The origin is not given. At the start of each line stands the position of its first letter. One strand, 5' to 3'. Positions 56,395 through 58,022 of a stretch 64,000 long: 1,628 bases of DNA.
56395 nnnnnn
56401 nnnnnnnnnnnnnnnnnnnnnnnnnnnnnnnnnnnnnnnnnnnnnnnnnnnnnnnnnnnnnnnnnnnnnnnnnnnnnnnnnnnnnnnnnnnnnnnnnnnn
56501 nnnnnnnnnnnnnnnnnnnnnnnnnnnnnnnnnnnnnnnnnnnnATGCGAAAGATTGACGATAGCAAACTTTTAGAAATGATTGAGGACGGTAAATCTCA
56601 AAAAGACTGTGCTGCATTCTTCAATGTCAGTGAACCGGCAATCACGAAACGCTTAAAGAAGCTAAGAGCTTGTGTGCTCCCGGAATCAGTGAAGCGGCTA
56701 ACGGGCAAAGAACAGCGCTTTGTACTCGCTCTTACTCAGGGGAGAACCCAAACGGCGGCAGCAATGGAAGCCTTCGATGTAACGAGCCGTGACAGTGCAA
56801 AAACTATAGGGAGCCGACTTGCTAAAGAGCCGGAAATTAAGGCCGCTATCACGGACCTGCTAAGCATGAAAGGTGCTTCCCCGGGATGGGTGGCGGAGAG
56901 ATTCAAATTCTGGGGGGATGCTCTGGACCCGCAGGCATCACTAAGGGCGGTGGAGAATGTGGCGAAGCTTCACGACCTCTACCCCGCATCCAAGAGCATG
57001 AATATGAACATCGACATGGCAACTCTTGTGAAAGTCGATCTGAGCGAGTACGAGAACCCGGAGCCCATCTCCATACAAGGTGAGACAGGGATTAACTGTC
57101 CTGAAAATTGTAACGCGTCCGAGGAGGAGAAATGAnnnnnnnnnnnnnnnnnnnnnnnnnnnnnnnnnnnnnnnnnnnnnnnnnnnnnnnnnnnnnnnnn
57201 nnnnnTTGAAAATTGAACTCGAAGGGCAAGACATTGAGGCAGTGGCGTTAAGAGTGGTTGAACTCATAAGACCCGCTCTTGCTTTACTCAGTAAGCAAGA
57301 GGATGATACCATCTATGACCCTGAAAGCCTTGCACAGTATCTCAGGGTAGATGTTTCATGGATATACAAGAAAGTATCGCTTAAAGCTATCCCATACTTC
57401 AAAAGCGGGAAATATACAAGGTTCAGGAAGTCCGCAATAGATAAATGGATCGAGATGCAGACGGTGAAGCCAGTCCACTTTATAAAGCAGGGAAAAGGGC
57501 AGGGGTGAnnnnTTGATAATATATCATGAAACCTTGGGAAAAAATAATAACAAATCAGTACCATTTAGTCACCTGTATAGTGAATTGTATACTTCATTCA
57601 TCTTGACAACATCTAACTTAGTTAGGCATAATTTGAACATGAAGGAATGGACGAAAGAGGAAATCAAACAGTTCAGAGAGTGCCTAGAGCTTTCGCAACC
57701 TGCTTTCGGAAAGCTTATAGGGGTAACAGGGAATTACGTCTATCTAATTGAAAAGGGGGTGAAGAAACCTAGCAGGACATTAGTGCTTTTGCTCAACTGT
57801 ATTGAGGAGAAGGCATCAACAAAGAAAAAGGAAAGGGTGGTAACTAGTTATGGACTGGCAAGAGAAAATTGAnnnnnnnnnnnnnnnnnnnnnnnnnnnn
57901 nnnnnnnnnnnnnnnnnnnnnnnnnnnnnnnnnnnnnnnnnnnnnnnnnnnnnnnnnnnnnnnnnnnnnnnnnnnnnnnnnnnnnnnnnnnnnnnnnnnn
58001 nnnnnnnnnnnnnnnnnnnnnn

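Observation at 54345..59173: Gene content resembles a phage satellite (PICI/P4-like logic) in a GC-rich anaerobe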

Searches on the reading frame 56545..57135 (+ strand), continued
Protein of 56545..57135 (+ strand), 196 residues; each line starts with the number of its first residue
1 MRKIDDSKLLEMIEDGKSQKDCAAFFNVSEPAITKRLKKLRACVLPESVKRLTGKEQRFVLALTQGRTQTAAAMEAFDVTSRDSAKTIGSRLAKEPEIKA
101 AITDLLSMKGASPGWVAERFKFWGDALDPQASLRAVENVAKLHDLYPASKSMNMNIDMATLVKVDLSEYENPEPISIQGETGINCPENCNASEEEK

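Call 49: find_related_loci(query=A3, collection=metagenome_contigs, flank=10000)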
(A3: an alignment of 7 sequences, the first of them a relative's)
Query A3 (196 aa) in metagenome_contigs; peptide patterns used: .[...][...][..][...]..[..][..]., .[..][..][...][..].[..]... (x = any residue, [..] = any of these).
502 stretches matched a pattern; 49 encode a relative of the query (tblastn E <= 1e-3); 49 distinct loci.
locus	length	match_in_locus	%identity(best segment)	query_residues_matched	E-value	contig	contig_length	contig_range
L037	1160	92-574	51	1-161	2e-47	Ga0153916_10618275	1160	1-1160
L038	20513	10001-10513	48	1-171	1e-45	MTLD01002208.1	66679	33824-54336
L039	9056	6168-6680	47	1-171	6e-45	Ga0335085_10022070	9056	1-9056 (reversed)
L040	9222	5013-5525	47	1-171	6e-45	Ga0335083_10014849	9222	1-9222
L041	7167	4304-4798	46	2-171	1e-43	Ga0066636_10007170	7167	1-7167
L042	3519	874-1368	46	2-171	1e-43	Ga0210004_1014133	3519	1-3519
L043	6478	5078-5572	46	2-171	1e-43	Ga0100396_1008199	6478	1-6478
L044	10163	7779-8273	46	2-171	1e-43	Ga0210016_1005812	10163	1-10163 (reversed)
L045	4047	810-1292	46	2-165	2e-42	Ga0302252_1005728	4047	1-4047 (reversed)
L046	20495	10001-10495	49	2-169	7e-40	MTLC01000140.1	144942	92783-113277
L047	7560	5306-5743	47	1-146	5e-39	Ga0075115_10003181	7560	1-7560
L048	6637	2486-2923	47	1-146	5e-39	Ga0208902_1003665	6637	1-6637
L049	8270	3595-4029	47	2-146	2e-38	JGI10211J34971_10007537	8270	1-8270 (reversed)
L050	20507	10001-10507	46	1-169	2e-38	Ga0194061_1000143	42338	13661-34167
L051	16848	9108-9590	45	2-163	2e-37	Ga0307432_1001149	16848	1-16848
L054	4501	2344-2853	45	1-170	4e-37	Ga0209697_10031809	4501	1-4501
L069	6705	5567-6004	44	1-146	8e-31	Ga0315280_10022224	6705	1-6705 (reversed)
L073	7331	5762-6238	39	2-162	5e-30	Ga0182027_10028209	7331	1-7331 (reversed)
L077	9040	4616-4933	45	2-107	1e-26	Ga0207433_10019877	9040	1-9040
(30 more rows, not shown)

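Call 55: search_dna_similar(query=window:56545-57135:+, collection=phages, mode=protein, max_evalue=0.01, max_rows=20)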
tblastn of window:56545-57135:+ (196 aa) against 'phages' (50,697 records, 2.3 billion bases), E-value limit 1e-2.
No match.

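Call 66: search_protein_families(library=pfam, alignment_id=A4, max_evalue=0.001)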
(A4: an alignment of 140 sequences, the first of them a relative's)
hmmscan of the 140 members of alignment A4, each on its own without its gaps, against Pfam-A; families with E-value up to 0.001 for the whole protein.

A. member 1, P0001 (196 aa): 2 families
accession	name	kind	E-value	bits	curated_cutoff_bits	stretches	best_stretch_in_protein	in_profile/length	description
PF03592.21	Terminase_2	-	1.5e-05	26.1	26.1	1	52-106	1-53/141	Terminase small subunit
PF13518.12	HTH_28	-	0.00018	21.9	25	0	10-41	7-37/52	Helix-turn-helix domain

B. families by the number of members that match (of 140 scanned): 30 families (the first 25 are shown)
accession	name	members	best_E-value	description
PF03592.21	Terminase_2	83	2.4e-09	Terminase small subunit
PF13384.12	HTH_23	30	4.4e-07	Homeodomain-like domain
PF13518.12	HTH_28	29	3.8e-07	Helix-turn-helix domain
PF08281.18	Sigma70_r4_2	20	3.1e-05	Sigma-70, region 4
PF13412.12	HTH_24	16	9.8e-09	Winged helix-turn-helix DNA-binding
PF08279.18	HTH_11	16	9.2e-08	HTH domain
PF12802.13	MarR_2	8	7.9e-06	MarR family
PF02796.21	HTH_7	7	1.5e-05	Helix-turn-helix domain of resolvase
PF01381.28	HTH_3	6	2.2e-06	Helix-turn-helix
PF04545.22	Sigma70_r4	6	9.1e-05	Sigma-70, region 4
PF13404.12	HTH_AsnC-type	5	4.9e-06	AsnC-type helix-turn-helix domain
PF13936.12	HTH_38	4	8.4e-06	Helix-turn-helix domain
PF18024.7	HTH_50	3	0.00012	Helix-turn-helix domain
PF16509.11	KORA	3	0.00022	TrfB plasmid transcriptional repressor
PF01371.25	Trp_repressor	3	0.00035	Trp repressor protein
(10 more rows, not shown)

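Call 67: search_solved_structures(query=A4, max_evalue=0.1, show_alignments=2)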
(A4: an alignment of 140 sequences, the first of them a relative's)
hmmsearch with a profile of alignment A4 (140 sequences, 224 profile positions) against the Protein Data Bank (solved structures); distinct sequences matched with E-value up to 0.1: 27.
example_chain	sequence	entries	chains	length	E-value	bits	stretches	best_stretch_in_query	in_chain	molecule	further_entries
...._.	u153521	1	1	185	1.7e-14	57.1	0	10-40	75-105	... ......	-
5yhx_A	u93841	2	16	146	6.8e-05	25.7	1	13-56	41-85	Zinc transport transcriptional regulator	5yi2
5yhy_A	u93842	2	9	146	7.2e-05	25.6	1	12-56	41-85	Zinc transport transcriptional regulator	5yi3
5yi0_B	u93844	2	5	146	8.5e-05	25.4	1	12-56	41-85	Zinc transport transcriptional regulator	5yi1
5yhz_A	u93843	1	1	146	0.0001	25.1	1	13-56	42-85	Zinc transport transcriptional regulator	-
4u7b_A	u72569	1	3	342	0.00016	24.5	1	7-48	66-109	Mariner Mos1 transposase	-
3hos_A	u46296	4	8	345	0.00016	24.5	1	7-48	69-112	Transposable element mariner, complete cds | Mariner Mos1 transposase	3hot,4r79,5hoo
6fi9_A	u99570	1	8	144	0.00019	24.3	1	11-56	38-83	Transcriptional regulator ZitR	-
4zc3_A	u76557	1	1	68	0.00034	23.4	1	57-112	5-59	Terminase small subunit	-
2cmp_A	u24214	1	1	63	0.00042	23.1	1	57-109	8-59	TERMINASE SMALL SUBUNIT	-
2lvs_A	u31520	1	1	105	0.00072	22.3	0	13-49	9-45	Putative uncharacterized protein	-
1zx4_A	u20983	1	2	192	0.0008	22.2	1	14-57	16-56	Plasmid Partition par B protein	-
2ntz_A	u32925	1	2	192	0.0008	22.2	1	14-57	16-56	ParB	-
3tgn_A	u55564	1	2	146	0.0015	21.3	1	11-51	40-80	Adc operon repressor AdcR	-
3zqp_A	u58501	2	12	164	0.0015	21.2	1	57-114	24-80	TERMINASE SMALL SUBUNIT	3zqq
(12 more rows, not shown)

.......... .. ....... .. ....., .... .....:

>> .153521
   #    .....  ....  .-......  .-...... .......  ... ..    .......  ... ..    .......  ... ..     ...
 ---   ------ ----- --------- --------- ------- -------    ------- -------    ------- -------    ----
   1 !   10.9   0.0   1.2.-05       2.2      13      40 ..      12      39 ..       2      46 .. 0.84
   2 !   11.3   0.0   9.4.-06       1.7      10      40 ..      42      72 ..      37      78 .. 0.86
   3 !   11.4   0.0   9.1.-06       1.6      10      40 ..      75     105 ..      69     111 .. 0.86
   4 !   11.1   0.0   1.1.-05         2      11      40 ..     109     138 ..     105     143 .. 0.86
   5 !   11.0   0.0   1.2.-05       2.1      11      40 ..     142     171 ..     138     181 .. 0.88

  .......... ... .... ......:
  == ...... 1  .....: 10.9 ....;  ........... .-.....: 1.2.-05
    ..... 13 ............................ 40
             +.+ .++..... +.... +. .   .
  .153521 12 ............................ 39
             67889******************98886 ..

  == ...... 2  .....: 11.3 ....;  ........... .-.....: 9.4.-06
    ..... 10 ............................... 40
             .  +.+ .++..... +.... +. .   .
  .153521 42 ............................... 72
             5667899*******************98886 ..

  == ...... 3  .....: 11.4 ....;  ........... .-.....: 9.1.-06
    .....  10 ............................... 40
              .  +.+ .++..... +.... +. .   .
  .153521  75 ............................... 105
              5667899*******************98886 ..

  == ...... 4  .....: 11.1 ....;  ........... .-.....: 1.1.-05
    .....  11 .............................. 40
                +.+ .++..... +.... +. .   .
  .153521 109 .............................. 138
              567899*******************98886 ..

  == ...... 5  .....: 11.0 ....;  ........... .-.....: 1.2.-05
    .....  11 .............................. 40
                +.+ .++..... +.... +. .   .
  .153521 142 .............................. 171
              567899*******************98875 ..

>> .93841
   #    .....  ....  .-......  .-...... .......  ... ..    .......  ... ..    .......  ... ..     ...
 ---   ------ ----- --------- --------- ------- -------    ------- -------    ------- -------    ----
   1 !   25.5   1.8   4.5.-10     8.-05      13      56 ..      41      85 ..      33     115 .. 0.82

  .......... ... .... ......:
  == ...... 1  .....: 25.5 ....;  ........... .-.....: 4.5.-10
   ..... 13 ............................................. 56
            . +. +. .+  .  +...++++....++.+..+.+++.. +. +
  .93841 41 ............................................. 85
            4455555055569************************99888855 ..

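Call 79: search_protein_families(library=pfam, proteins=[L045:1442-2395:+, L045:2399-4045:+, L049:4962-5711:+, L054:345-2261:+, L051:5822-6904:+, L051:6864-8216:+, L046:5844-8177:+, L069:3744-5492:+, L041:2228-3874:+, L073:3546-4478:+], max_evalue=0.001)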
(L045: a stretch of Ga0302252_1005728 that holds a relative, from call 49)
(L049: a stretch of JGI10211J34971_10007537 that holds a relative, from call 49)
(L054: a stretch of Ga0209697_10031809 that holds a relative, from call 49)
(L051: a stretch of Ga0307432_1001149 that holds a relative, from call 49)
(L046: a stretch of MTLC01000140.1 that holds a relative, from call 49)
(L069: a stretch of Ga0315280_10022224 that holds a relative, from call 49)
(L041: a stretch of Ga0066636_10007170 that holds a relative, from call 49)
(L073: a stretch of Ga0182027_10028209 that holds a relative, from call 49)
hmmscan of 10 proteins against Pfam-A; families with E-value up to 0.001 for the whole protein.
L045:1442-2395:+ (317 aa): 0 families

L045:2399-4045:+ (549 aa): 0 families

L049:4962-5711:+ (249 aa): 0 families

L054:345-2261:+ (638 aa): 0 families

L051:5822-6904:+ (360 aa): 0 families

L051:6864-8216:+ (450 aa): 3 families
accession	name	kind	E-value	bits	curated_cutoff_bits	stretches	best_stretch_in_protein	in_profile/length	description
PF03796.21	DnaB_C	-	1.6e-72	244.4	27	1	186-402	1-216/255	DnaB-like helicase C terminal domain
PF00772.26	DnaB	-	3.8e-24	85.1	23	1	17-113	2-103/103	DnaB-like helicase N terminal domain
PF13481.12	AAA_25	-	3.3e-06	27.3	27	1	200-364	28-190/195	AAA domain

L046:5844-8177:+ (777 aa): 3 families
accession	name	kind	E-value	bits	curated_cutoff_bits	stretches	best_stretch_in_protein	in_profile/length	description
PF12307.13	DUF3631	-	7.7e-48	163.5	24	1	533-713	2-182/182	Protein of unknown function (DUF3631)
PF13362.12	Toprim_3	-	8.9e-12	45.7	27.2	1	184-284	2-94/95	Toprim domain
PF13662.12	Toprim_4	-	2.5e-08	34.5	25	1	183-252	2-74/85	Toprim domain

L069:3744-5492:+ (582 aa): 6 families
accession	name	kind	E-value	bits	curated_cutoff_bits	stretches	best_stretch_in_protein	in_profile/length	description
PF03796.21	DnaB_C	-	1.9e-25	90.1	27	1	334-576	9-254/255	DnaB-like helicase C terminal domain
PF13155.12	Toprim_2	-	9e-14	52.1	22.1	1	198-281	1-87/88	Toprim-like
PF13481.12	AAA_25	-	8.4e-12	45.6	27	1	322-367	10-55/195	AAA domain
PF13662.12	Toprim_4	-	1e-09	38.9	25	1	196-263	2-75/85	Toprim domain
PF06745.19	ATPase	-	2.4e-06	27.5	26.6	1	335-494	9-166/231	KaiC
PF01751.28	Toprim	-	1.2e-05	25.8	23.1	1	196-263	1-81/96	Toprim domain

L041:2228-3874:+ (548 aa): 1 family
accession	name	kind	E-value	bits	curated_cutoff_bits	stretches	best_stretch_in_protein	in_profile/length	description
PF12307.13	DUF3631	-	6.5e-46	157.2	24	1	275-453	2-182/182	Protein of unknown function (DUF3631)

L073:3546-4478:+ (310 aa): 0 families

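Call 95: search_protein_families(library=pfam, proteins=[L031:7242-7481:+, L077:2227-3975:+, L077:4246-4554:+, L077:3972-4271:+, L034:1697-3400:+], max_evalue=0.01)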
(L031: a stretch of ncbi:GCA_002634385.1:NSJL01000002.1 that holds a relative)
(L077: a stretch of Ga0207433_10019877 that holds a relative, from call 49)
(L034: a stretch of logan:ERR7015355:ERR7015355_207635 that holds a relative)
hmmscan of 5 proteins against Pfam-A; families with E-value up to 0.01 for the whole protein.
L031:7242-7481:+ (79 aa): 0 families

L077:2227-3975:+ (582 aa): 0 families

L077:4246-4554:+ (102 aa): 1 family
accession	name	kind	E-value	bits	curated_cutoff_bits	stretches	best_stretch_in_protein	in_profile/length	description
PF24608.2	PDDEXK_15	-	0.0002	21.7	27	1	5-54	3-64/164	Phage putative PDDEXK endonuclease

L077:3972-4271:+ (99 aa): 0 families

L034:1697-3400:+ (567 aa): 1 family
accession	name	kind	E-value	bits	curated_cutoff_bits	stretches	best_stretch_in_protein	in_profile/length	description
PF13481.12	AAA_25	-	1.3e-28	100.5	27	1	200-370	18-194/195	AAA domain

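Call 96: search_protein_families(library=pfam, proteins=[L035:1252-1461:+, L035:1464-1700:+], max_evalue=0.01)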
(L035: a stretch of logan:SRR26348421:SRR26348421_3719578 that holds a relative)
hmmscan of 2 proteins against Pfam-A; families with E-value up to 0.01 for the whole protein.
L035:1252-1461:+ (69 aa): 3 families
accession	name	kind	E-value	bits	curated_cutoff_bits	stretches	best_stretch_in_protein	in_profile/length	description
PF13560.12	HTH_31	-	0.00022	21.9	27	1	8-50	5-48/64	Helix-turn-helix domain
PF01381.28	HTH_3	-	0.00034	21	23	1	9-52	1-44/55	Helix-turn-helix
PF15731.11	MqsA_antitoxin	-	0.00097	19.7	30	1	6-57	71-122/131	Antitoxin component of bacterial toxin-antitoxin system, MqsA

L035:1464-1700:+ (78 aa): 0 families

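Call 100: search_protein_families(library=phrogs, proteins=[L045:1442-2395:+, L045:2399-4045:+, L049:4962-5711:+, L054:345-2261:+, L051:5822-6904:+, L073:3546-4478:+, L077:2227-3975:+, L031:5943-7118:+, L031:10662-11150:+], max_evalue=0.001)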
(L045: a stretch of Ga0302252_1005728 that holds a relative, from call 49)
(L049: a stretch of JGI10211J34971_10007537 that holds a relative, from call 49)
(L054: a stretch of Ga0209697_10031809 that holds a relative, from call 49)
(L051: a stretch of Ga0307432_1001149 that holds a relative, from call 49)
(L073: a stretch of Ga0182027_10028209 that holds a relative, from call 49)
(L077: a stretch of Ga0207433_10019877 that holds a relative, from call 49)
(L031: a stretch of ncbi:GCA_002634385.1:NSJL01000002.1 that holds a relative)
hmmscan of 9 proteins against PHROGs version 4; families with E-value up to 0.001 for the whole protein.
L045:1442-2395:+ (317 aa): 0 families

L045:2399-4045:+ (549 aa): 0 families

L049:4962-5711:+ (249 aa): 0 families

L054:345-2261:+ (638 aa): 0 families

L051:5822-6904:+ (360 aa): 9 families
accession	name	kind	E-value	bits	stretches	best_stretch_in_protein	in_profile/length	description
phrog_2514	-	DNA, RNA and nucleotide metabolism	6.2e-52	177.5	1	99-351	2-247/270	DnaD-like helicase loader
phrog_4880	-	DNA, RNA and nucleotide metabolism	2.5e-22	80.7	1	178-350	101-264/304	replisome organizer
phrog_2357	-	unknown function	5.6e-18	66.1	1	255-348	6-99/124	-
phrog_391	-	DNA, RNA and nucleotide metabolism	8e-17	62.8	1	250-352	171-273/298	replication initiation O-like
phrog_22834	-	unknown function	6.3e-14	53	1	227-349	108-239/310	-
phrog_9773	-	DNA, RNA and nucleotide metabolism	1.1e-10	42.7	1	193-345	123-276/288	replication initiation O-like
phrog_277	-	DNA, RNA and nucleotide metabolism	1.3e-10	42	1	284-348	226-290/318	replication initiation O-like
phrog_2149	-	DNA, RNA and nucleotide metabolism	3e-08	34.8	1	283-351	199-267/289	replication initiation protein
phrog_27581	-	unknown function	5.2e-05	24.1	1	99-264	25-187/216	-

L073:3546-4478:+ (310 aa): 0 families

L077:2227-3975:+ (582 aa): 0 families

L031:5943-7118:+ (391 aa): 0 families

L031:10662-11150:+ (162 aa): 5 families
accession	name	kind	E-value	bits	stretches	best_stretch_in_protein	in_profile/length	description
phrog_1157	-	integration and excision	9.2e-05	22.8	1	11-68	5-71/422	transposase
phrog_125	-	DNA, RNA and nucleotide metabolism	0.00016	22.3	0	4-45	159-201/254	DNA invertase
phrog_12540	-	unknown function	0.00065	20.9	0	7-49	23-65/153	-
phrog_664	-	DNA, RNA and nucleotide metabolism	0.00078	20.3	0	5-45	82-122/210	DNA binding protein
phrog_1033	-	DNA, RNA and nucleotide metabolism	0.00079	20.3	0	16-45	145-174/334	ParB-like partition protein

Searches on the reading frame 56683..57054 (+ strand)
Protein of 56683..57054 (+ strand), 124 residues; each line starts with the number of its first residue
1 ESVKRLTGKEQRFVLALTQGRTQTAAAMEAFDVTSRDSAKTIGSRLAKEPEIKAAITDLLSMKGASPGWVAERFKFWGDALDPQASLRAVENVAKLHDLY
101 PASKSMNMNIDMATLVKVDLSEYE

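Call 93: find_related_loci(query=A7, collection=viral_contigs, flank=10000)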
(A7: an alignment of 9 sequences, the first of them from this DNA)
Query A7 (124 aa) in viral_contigs; peptide patterns used: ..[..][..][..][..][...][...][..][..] (x = any residue, [..] = any of these).
26 stretches matched a pattern; 3 encode a relative of the query (tblastn E <= 1e-3); 3 distinct loci.
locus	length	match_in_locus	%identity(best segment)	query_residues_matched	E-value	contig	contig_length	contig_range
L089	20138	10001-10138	45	6-52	5e-5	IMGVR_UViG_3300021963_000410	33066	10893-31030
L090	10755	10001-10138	45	6-52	5e-5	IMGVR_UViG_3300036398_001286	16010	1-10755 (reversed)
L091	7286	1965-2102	45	6-52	6e-5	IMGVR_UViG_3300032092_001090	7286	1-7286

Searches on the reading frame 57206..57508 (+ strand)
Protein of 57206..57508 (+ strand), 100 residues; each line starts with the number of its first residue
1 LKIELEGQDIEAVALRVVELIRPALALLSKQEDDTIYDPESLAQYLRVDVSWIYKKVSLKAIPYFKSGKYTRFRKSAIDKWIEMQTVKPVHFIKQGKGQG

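Call 4: search_protein_families(library=pfam, proteins=[window:57206-57508:+], max_evalue=0.1)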
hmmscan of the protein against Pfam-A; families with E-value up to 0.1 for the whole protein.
window:57206-57508:+ (100 aa): 1 family
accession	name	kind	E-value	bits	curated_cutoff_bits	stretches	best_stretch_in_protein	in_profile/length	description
PF12728.13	HTH_17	-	3.5e-10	40.4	27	1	37-85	2-50/51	Helix-turn-helix domain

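Call 10: search_protein_families(library=phrogs, proteins=[window:57206-57508:+], max_evalue=0.01)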
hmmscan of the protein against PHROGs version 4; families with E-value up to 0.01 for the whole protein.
window:57206-57508:+ (100 aa): 8 families
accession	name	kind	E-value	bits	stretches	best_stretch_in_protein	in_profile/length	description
phrog_7338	-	unknown function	8.6e-07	30.1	1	15-86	9-81/87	-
phrog_15534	-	DNA, RNA and nucleotide metabolism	1.1e-06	30.1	1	23-86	32-92/93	HTH DNA binding protein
phrog_66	-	integration and excision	1.3e-05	26.1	1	23-88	80-146/412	excisionase and transcriptional regulator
phrog_668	-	DNA, RNA and nucleotide metabolism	8.7e-05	23.3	1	28-88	55-116/181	HTH DNA binding protein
phrog_25262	-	unknown function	0.0003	21.7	1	34-88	32-87/106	-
phrog_2528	-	unknown function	0.00092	20.2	1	32-88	24-82/90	-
phrog_25665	-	integration and excision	0.001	20.2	1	24-88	13-77/93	excisionase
phrog_1840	-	integration and excision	0.0065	17.9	1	37-90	7-61/90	excisionase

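Call 11: search_protein_families(library=ncbifam, proteins=[window:57206-57508:+], max_evalue=0.01)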
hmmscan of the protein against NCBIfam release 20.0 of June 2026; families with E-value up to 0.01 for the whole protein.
window:57206-57508:+ (100 aa): 2 families
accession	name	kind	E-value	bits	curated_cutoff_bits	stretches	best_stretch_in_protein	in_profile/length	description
NF047737.1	antiphage_MADS1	equivalog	1.5e-10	41.2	80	1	40-82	7-49/49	methylation-associated defense system helix-turn-helix domain-containing protein MAD1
TIGR01764.1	excise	domain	5.8e-08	33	28.8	1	42-83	7-48/49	excisionase family DNA-binding protein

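Call 22: search_protein_families(library=padloc, proteins=[window:57206-57508:+], max_evalue=0.01)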
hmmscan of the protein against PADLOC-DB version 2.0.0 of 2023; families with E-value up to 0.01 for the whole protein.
window:57206-57508:+ (100 aa): 0 families

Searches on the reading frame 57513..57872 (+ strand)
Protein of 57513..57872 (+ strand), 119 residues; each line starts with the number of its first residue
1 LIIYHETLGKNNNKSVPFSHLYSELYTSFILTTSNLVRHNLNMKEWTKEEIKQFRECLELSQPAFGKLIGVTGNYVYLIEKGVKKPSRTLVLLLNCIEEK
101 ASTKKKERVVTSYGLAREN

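Call 4: search_protein_families(library=pfam, proteins=[window:57513-57872:+], max_evalue=0.1)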
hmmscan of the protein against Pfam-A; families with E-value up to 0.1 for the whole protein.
window:57513-57872:+ (119 aa): 3 families
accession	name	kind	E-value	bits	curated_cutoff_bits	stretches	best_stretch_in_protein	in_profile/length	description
PF15731.11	MqsA_antitoxin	-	0.0002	22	30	1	34-99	57-122/131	Antitoxin component of bacterial toxin-antitoxin system, MqsA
PF13560.12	HTH_31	-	0.00074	20.2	27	1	50-92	5-48/64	Helix-turn-helix domain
PF01381.28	HTH_3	-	0.0012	19.3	23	1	51-94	1-44/55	Helix-turn-helix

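Call 10: search_protein_families(library=phrogs, proteins=[window:57513-57872:+], max_evalue=0.01)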
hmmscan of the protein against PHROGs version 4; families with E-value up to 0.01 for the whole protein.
window:57513-57872:+ (119 aa): 5 families
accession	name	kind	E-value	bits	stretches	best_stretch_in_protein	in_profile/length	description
phrog_2104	-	unknown function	2.7e-09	38.2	1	45-101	38-94/103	-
phrog_8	-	transcription regulation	0.00011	22.8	1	39-88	69-118/346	transcriptional regulator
phrog_3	-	transcription regulation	0.0028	18.5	1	40-95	82-135/430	transcriptional repressor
phrog_35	-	transcription regulation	0.0043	18.1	1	48-94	72-120/181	transcriptional repressor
phrog_38149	-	unknown function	0.0075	17.2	1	43-109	5-73/190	-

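Call 11: search_protein_families(library=ncbifam, proteins=[window:57513-57872:+], max_evalue=0.01)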
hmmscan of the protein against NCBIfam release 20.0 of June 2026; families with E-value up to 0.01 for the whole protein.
window:57513-57872:+ (119 aa): 2 families
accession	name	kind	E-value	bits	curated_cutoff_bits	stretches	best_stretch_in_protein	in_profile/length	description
TIGR03830.1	CxxCG_CxxCG_HTH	subfamily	1.3e-07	31.4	61.8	1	44-102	63-121/127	type II TA system antitoxin MqsA family protein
TIGR03070.1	couple_hipB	subfamily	3.7e-05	23.6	71.65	1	50-84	6-40/58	type II toxin-antitoxin system Y4mF family antitoxin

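Call 22: search_protein_families(library=padloc, proteins=[window:57513-57872:+], max_evalue=0.01)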
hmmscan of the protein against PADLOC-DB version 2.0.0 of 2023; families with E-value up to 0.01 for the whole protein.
window:57513-57872:+ (119 aa): 3 families
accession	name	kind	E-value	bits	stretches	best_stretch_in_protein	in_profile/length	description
PDLC02926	HTH_VI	-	9.9e-06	23.7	1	49-90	4-45/92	-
PDLC03952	RmrA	-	0.0084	13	1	35-91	11-67/395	-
PDLC04725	PDC-M60B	-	0.0099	13.7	0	4-55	99-150/158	-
